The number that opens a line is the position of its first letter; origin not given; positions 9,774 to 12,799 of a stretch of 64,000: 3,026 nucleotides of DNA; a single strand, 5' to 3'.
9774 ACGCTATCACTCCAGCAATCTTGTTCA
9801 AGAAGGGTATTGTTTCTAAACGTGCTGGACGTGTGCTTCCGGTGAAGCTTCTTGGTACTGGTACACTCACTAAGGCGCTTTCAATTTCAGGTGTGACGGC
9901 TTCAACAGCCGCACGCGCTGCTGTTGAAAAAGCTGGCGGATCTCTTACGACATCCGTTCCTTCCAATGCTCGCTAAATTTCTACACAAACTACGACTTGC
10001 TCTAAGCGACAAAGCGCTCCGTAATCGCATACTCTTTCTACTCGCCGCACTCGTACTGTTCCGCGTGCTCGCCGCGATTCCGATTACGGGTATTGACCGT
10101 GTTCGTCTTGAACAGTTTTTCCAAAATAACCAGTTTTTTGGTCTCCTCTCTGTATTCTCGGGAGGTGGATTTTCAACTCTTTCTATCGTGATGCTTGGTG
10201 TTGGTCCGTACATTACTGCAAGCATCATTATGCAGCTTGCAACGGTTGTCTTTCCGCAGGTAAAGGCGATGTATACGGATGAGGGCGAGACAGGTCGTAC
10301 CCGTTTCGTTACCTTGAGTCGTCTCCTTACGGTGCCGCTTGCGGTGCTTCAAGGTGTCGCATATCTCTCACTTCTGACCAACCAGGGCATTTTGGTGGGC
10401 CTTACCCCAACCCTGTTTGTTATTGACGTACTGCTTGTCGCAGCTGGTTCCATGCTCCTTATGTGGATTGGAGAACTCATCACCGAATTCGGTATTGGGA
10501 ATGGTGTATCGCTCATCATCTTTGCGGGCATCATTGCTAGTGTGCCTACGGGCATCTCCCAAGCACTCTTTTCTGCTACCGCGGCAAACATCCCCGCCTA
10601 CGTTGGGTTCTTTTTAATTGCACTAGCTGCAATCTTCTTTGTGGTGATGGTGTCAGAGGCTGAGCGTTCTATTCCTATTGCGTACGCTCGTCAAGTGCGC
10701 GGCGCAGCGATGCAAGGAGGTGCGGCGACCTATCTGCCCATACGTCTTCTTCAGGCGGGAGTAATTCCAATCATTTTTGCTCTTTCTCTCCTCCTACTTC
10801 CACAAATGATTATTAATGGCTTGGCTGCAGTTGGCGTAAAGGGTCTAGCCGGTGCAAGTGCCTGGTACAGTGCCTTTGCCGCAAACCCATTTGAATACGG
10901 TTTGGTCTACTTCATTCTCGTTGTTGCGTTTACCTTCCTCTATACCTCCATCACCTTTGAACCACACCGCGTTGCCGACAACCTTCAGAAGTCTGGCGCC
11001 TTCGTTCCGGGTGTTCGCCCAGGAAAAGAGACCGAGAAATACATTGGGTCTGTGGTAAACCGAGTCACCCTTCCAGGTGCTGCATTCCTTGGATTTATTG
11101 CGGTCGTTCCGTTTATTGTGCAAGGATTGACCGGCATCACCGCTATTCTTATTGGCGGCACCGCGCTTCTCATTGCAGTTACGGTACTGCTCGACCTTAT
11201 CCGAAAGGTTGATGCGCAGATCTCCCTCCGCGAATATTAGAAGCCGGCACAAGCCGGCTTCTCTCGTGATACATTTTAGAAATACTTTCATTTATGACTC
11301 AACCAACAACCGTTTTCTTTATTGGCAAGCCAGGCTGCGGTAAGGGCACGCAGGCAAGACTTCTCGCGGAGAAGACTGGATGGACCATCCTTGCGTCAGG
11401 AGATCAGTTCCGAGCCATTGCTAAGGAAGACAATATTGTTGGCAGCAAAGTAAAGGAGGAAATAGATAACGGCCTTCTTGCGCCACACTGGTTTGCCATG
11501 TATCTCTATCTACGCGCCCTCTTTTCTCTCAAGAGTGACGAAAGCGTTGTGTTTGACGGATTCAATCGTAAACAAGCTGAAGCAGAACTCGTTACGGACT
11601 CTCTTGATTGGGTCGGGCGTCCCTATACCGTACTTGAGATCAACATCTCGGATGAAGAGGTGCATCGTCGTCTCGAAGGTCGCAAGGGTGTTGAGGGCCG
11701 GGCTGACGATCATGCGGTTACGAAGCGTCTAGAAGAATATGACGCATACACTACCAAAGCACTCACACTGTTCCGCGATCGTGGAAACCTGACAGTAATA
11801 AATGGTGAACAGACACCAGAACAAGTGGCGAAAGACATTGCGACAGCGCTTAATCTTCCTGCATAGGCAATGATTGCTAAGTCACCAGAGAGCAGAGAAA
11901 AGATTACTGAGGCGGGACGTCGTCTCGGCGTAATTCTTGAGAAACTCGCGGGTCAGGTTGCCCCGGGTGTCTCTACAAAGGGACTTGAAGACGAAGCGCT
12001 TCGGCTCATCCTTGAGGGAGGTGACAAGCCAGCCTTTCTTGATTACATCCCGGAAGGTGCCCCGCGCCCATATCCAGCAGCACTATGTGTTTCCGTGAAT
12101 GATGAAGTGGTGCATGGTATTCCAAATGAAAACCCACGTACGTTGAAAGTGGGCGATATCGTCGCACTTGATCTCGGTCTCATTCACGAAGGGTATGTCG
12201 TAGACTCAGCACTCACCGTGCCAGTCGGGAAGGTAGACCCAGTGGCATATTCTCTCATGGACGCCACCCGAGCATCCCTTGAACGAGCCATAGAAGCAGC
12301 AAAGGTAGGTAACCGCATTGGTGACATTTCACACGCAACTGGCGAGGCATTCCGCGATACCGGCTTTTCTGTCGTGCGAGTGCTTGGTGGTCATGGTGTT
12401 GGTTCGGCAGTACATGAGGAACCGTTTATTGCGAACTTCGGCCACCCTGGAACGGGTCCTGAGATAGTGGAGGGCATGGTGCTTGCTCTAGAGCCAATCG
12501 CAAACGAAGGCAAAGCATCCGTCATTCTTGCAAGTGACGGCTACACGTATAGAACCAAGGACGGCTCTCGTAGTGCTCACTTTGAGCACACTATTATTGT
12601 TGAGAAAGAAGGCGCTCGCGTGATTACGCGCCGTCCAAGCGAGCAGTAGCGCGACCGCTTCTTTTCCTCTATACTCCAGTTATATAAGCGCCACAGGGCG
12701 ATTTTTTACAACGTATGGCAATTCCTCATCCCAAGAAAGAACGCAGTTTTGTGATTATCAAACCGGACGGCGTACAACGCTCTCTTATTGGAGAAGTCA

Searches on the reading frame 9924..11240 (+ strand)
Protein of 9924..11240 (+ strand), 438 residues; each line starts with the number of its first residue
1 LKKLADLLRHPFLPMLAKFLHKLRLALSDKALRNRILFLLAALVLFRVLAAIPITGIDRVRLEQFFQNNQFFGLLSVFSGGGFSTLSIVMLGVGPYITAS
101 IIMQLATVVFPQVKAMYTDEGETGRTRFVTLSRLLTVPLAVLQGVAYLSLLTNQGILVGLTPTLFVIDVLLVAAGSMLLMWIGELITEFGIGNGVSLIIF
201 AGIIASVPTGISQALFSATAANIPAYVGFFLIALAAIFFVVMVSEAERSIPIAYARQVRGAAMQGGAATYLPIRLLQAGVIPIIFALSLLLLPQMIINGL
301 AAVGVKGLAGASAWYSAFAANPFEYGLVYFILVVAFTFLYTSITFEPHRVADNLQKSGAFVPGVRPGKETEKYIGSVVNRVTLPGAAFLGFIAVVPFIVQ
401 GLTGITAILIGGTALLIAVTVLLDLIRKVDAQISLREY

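Call 59: search_protein_families(library=pfam, proteins=[window:9924-11240:+], max_evalue=0.00001)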
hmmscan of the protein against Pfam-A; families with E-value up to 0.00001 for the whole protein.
window:9924-11240:+ (438 aa): 1 family
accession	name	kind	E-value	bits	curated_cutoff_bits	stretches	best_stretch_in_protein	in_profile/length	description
PF00344.25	SecY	-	5.2e-94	315.5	32.2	1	87-425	1-305/306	SecY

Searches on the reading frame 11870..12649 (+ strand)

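Call 80: search_protein_families(library=pfam, proteins=[window:11870-12649:+], max_evalue=0.00001)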
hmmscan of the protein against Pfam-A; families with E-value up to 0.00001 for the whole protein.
window:11870-12649:+ (259 aa): 1 family
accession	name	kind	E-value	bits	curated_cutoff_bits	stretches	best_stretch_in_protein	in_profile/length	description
PF00557.29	Peptidase_M24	-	5.2e-41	141.2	23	1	10-245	1-207/208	Metallopeptidase family M24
